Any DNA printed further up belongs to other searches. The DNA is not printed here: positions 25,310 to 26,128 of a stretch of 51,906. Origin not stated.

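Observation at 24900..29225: Divergent oxygenase / sulfotransferase / tail-collar island: candidate undescribed protein-modification or surface-fibre system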

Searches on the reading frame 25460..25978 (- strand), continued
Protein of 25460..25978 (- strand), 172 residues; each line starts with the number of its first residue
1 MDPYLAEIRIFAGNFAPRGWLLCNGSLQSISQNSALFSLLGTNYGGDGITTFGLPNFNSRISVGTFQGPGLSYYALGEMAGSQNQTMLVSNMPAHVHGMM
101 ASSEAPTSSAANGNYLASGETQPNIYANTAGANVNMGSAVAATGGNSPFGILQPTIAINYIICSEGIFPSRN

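Call 33: search_protein_families(library=pfam, proteins=[L008:8801-9988:+, L003:8152-8655:+, L004:7940-8515:+, L005:7999-8505:+, L003:11273-11962:+, L003:12250-13260:+, L003:13248-14861:+, L008:6107-6943:+, L005:6240-7082:-], max_evalue=0.1)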
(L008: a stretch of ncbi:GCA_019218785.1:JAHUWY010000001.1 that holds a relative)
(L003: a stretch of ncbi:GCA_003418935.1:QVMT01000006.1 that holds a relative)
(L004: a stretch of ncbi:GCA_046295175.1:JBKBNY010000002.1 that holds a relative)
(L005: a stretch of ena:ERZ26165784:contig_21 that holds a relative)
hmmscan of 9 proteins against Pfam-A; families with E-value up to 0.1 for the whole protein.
L008:8801-9988:+ (395 aa): 2 families
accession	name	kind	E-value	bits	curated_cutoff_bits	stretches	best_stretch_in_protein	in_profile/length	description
PF13458.12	Peripla_BP_6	-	1e-06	29.1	31.7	1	45-349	8-324/343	Periplasmic binding protein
PF10518.14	TAT_signal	-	0.0016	18.7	22.7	1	5-21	2-18/21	TAT (twin-arginine translocation) pathway signal sequence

L003:8152-8655:+ (167 aa): 0 families

L004:7940-8515:+ (191 aa): 0 families

L005:7999-8505:+ (168 aa): 0 families

L003:11273-11962:+ (229 aa): 0 families

L003:12250-13260:+ (336 aa): 0 families

L003:13248-14861:+ (537 aa): 1 family
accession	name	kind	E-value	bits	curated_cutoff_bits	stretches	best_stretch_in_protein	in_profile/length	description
PF14262.12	Cthe_2159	-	2e-60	204.7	25.8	3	1-213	61-250/262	Carbohydrate-binding domain-containing protein Cthe_2159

L008:6107-6943:+ (278 aa): 1 family
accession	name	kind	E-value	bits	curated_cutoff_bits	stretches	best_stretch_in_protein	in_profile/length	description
PF01391.23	Collagen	-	3.7e-13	49.5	27.2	2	127-184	1-58/60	Collagen triple helix repeat (20 copies)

L005:6240-7082:- (280 aa): 1 family
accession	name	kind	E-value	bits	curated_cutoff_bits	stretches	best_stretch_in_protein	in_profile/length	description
PF05721.19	PhyH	-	2.9e-15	57.6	22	1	15-194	5-212/213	Phytanoyl-CoA dioxygenase (PhyH)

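Call 43: search_solved_structures(query=A5, max_evalue=10, show_alignments=2)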
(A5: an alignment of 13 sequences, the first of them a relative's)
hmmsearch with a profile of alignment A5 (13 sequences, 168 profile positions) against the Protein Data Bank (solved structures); distinct sequences matched with E-value up to 10: 1.
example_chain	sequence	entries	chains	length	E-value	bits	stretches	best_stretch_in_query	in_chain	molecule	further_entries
3uap_A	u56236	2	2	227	1.3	11.9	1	19-65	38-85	Glutathione S-transferase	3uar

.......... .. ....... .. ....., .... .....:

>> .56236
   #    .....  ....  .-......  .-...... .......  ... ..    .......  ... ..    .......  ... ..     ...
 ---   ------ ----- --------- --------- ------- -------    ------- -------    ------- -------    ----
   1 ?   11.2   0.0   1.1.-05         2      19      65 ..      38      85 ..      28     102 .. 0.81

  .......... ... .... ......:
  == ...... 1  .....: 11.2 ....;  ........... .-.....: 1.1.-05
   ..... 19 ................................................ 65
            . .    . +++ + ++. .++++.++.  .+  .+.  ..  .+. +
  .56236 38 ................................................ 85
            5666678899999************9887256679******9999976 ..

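Call 47: search_protein_families(library=ncbifam, proteins=[L005:7999-8505:+, L005:6240-7082:-, L005:4347-5264:-, L003:11273-11962:+], max_evalue=0.01)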
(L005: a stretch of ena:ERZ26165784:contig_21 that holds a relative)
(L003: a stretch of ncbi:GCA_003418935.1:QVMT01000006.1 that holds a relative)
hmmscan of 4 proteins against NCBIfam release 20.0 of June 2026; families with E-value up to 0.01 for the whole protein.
L005:7999-8505:+ (168 aa): 0 families

L005:6240-7082:- (280 aa): 1 family
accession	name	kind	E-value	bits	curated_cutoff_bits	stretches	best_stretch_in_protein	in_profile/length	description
NF052437.1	MPhHdxlPhnYGIM8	equivalog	0.0019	17.7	500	1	161-202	174-215/260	methylphosphonate hydroxylase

L005:4347-5264:- (305 aa): 2 families
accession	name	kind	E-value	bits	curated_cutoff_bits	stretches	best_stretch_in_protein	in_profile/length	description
NF052437.1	MPhHdxlPhnYGIM8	equivalog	0.00025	20.6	500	1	79-299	5-221/260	methylphosphonate hydroxylase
TIGR02408.1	ectoine_ThpD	equivalog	0.0084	15.5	336.5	0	74-251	12-192/277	ectoine hydroxylase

L003:11273-11962:+ (229 aa): 0 families

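Call 48: search_protein_families(library=pfam, proteins=[L005:4347-5264:-], max_evalue=0.01)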
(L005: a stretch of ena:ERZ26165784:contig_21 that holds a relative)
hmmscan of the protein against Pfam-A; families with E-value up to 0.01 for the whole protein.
L005:4347-5264:- (305 aa): 2 families
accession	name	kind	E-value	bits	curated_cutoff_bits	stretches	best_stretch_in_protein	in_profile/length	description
PF05721.19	PhyH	-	7e-14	53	22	1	87-285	1-212/213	Phytanoyl-CoA dioxygenase (PhyH)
PF07350.19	Gig2-like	-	0.00035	19.9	27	0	81-127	65-110/408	Gig2-like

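Call 91: search_protein_families(library=padloc, proteins=[window:25460-25978:-, L005:7999-8505:+], max_evalue=0.001)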
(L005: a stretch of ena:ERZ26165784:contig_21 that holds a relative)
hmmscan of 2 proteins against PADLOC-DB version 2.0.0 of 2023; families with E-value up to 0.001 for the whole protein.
window:25460-25978:- (172 aa): 0 families

L005:7999-8505:+ (168 aa): 0 families

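Call 93: find_related_loci(query=A10, collection=metagenome_contigs, flank=8000)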
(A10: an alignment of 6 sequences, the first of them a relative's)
Query A10 (342 aa) in metagenome_contigs; peptide patterns used: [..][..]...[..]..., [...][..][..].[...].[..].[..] (x = any residue, [..] = any of these).
575 stretches matched a pattern; 468 encode a relative of the query (tblastn E <= 1e-3); the best 80 are kept; 80 distinct loci.
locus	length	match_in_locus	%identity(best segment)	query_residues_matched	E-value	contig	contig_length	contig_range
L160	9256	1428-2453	94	1-342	0e+0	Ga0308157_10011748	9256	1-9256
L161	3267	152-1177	87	1-342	0e+0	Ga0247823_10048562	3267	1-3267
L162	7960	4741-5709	82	1-323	3e-178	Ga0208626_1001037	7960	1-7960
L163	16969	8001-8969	82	1-323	1e-177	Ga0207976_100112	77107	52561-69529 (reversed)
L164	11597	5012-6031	75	1-341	5e-173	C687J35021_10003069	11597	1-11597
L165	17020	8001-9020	75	1-341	8e-173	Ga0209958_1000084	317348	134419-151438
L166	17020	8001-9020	75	1-341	5e-171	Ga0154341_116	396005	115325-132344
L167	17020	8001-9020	75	1-341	6e-173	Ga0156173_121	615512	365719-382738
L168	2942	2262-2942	79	1-227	1e-123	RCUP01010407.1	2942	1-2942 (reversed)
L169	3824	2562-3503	37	5-324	2e-60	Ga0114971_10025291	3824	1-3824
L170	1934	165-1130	36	1-325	3e-60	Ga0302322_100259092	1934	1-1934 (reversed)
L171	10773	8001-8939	37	3-321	1e-58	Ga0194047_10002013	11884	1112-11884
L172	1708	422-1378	35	8-331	3e-59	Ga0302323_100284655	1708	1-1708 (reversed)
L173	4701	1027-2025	34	1-333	1e-56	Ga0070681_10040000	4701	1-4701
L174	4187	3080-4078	34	1-333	9e-56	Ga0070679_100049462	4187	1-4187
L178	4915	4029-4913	35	8-306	5e-53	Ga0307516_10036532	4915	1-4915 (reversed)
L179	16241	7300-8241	37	9-327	8e-52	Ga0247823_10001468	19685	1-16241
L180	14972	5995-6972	35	1-328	3e-51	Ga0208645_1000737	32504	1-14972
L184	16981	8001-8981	35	1-329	1e-50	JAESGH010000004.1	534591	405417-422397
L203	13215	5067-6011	33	8-327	3e-46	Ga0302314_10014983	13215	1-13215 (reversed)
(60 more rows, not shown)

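Call 97: search_protein_families(library=pfam, proteins=[L171:6686-7213:+, L178:2619-2942:-, L180:8769-14516:+, L179:3776-6082:+, L179:6004-6456:+, L179:359-1150:+, L184:5105-7198:+, L184:3786-5105:+, L203:9141-11060:+, L184:9650-9979:+], max_evalue=0.001)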
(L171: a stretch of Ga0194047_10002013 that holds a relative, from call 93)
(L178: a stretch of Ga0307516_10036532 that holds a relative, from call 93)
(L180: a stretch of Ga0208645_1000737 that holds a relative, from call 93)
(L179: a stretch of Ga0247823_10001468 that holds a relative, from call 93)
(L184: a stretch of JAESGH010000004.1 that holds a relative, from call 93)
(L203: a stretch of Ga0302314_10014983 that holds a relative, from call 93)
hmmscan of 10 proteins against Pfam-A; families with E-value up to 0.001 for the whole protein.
L171:6686-7213:+ (175 aa): 6 families
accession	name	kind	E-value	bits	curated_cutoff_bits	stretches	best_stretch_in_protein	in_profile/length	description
PF00583.31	Acetyltransf_1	-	1.9e-13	51.1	20.7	1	55-144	19-116/116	Acetyltransferase (GNAT) family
PF13508.13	Acetyltransf_7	-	3.6e-11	43.7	27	1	69-145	6-83/84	Acetyltransferase (GNAT) domain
PF13673.13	Acetyltransf_10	-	2e-08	34.7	23.6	1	70-149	35-112/128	Acetyltransferase (GNAT) domain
PF13480.13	Acetyltransf_6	-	9e-06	26.3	22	1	16-123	28-129/143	Acetyltransferase (GNAT) domain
PF08445.16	FR47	-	0.00024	21.5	22.1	1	95-147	27-80/86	FR47-like protein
PF13302.13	Acetyltransf_3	-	0.00097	20.3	25.4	0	10-124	3-115/138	Acetyltransferase (GNAT) domain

L178:2619-2942:- (107 aa): 1 family
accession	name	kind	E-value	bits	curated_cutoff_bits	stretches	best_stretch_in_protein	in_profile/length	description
PF21880.1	DUF6916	-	4.5e-18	65.6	27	1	15-106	1-91/91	Domain of unknown function (DUF6916)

L180:8769-14516:+ (1915 aa): 5 families
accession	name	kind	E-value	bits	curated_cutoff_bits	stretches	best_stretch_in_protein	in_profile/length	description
PF19078.6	Big_12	-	9.6e-125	408.3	27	5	1306-1407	1-102/102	Bacterial Ig-like domain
PF14252.11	DUF4347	-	3.1e-61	206.3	24.6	1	76-238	1-163/164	Domain of unknown function (DUF4347)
PF12951.13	PATR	-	4e-08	33.6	27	1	900-929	1-30/30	Passenger-associated-transport-repeat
PF22544.2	HYDIN_VesB_CFA65-like_Ig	-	1.3e-05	25.8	25.5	0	1398-1450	31-84/100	HYDIN/CFA65/VesB-like, Ig-like domain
PF14310.12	Fn3-like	-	0.0005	20.6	25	0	1421-1440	26-45/71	Fibronectin type III-like domain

L179:3776-6082:+ (768 aa): 5 families
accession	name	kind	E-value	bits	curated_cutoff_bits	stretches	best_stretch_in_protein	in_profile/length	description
PF05345.18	He_PIG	-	8.1e-64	212.6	24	6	372-457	4-95/96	Putative Ig domain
PF18203.6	IPTL-CTERM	-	8.5e-08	32.4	20.8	1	738-762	3-25/28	IPTL-CTERM motif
PF24547.1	DUF7601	-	4.1e-06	27.8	27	0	251-274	19-42/116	Domain of unknown function (DUF7601)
PF24908.1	Ig_SIBA-E_2nd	-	0.00012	22.6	27.8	0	225-264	39-78/117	Integrin beta-like protein A-E, second Ig-like domain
PF22352.2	K319L-like_PKD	-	0.00095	19.6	27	0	248-274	58-84/84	K319L-like, PKD domain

L179:6004-6456:+ (150 aa): 0 families

L179:359-1150:+ (263 aa): 3 families
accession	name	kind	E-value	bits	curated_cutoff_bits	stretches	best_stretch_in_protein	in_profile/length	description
PF00005.33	ABC_tran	-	9.3e-28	98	25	1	29-172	1-137/137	ABC transporter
PF13304.12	AAA_21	-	8.2e-05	23.2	27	0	42-62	2-22/304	AAA domain, putative AbiEii toxin, Type IV TA system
PF02463.25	SMC_N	-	0.00031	20.7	40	0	40-192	25-189/220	RecF/RecN/SMC N terminal domain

L184:5105-7198:+ (697 aa): 4 families
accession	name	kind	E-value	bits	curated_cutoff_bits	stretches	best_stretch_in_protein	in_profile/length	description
PF13533.13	Biotin_lipoyl_2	-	2e-09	37.5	29.8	1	447-476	3-32/32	Biotin-lipoyl like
PF13437.12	HlyD_3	-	5.2e-08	34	22.2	0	537-614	2-79/106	HlyD family secretion protein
PF02163.28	Peptidase_M50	-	1.9e-07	31.1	27.2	1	183-265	2-104/221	Peptidase family M50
PF16576.10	HlyD_D23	-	6.2e-05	22.8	30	1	441-567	16-139/214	Barrel-sandwich domain of CusB or HlyD membrane-fusion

L184:3786-5105:+ (439 aa): 4 families
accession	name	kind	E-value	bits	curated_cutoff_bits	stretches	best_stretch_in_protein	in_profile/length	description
PF13437.12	HlyD_3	-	2.9e-14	54.1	22.2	1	304-397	2-91/106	HlyD family secretion protein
PF16576.10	HlyD_D23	-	9.9e-08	31.9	30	1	209-375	21-180/214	Barrel-sandwich domain of CusB or HlyD membrane-fusion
PF13185.12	GAF_2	-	0.00013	22.7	28.6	0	117-158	92-134/136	GAF domain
PF13533.13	Biotin_lipoyl_2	-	0.00033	20.8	29.8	0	210-238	3-31/32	Biotin-lipoyl like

L203:9141-11060:+ (639 aa): 3 families
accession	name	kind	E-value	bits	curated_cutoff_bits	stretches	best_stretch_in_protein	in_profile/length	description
PF00733.27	Asn_synthase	-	1.2e-28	101.2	21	1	247-610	2-336/354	Asparagine synthase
PF13537.11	GATase_7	-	1.2e-20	74.2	25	1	59-166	12-122/123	Glutamine amidotransferase domain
PF13522.11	GATase_6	-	2.5e-18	66.8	27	1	32-161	1-130/130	Glutamine amidotransferase domain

L184:9650-9979:+ (109 aa): 1 family
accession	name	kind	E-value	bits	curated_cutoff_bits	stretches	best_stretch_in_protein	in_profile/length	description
PF21880.1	DUF6916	-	1.8e-18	66.8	27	1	6-97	2-91/91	Domain of unknown function (DUF6916)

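Call 100: search_protein_families(library=phrogs, proteins=[window:25460-25978:-, L178:2619-2942:-, L184:9650-9979:+, L005:7999-8505:+, L003:11273-11962:+], max_evalue=0.001)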
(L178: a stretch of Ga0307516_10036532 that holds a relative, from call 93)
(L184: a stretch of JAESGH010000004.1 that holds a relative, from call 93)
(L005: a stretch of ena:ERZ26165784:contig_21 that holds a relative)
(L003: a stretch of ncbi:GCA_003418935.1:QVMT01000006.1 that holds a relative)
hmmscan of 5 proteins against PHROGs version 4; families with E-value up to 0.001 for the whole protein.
window:25460-25978:- (172 aa): 9 families
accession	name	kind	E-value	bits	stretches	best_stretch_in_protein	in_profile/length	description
phrog_9116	-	tail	3.8e-25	89.6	1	6-163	62-210/455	tail protein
phrog_8763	-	tail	3e-12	46.5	1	15-163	560-747/1024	tail protein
phrog_19618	-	tail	5.3e-10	39.8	1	8-118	141-256/387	tail collar protein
phrog_25747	-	tail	1e-07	31.3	1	8-138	683-805/901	tail fiber protein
phrog_8469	-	tail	1.5e-07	32.1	1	15-109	143-207/303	tail fiber protein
phrog_24267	-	unknown function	2.8e-05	24.9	1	73-158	185-259/266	-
phrog_327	-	tail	7.6e-05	23.2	1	11-137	309-436/618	tail protein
phrog_1800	-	tail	9.1e-05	22.6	1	8-162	395-543/545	tail collar fiber protein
phrog_1858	-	tail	0.00085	18.3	1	8-133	143-265/1018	tail fiber protein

L178:2619-2942:- (107 aa): 0 families

L184:9650-9979:+ (109 aa): 0 families

L005:7999-8505:+ (168 aa): 0 families

L003:11273-11962:+ (229 aa): 0 families

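Call 107: find_encoding_contigs(protein=P0023, flank=9000, max_places=1)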
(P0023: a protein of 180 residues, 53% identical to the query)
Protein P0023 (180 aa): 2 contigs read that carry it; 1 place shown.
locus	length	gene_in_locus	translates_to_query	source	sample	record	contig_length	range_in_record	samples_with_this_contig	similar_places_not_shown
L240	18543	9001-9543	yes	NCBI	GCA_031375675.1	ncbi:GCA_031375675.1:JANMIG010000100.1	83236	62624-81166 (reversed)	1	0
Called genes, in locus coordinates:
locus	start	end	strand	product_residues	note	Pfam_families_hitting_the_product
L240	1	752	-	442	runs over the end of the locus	PF01171:ATP_bind_3, PF28558:TilS_SCL, PF11734:TilS_C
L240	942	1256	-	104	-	PF13428:TPR_14 (faint), PF13431:TPR_17 (faint), PF13174:TPR_6 (faint), PF07719:TPR_2 (faint), PF13176:TPR_7 (faint), PF00515:TPR_1 (faint), PF13432:TPR_16, PF14559:TPR_19 (weak), +2 more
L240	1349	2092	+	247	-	PF01012:ETF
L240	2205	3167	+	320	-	PF01012:ETF, PF00766:ETF_alpha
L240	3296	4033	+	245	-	PF14371:DUF4412 (faint)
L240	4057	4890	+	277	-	-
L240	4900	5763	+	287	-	-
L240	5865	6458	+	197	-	PF02577:BFN_dom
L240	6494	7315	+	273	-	PF00288:GHMP_kinases_N, PF08544:GHMP_kinases_C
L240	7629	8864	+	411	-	PF00202:Aminotran_3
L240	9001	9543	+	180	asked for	PF07484:Collar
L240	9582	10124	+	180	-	PF07484:Collar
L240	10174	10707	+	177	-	PF07484:Collar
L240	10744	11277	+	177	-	PF07484:Collar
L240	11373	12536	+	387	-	PF13458:Peripla_BP_6, PF13433:Peripla_BP_5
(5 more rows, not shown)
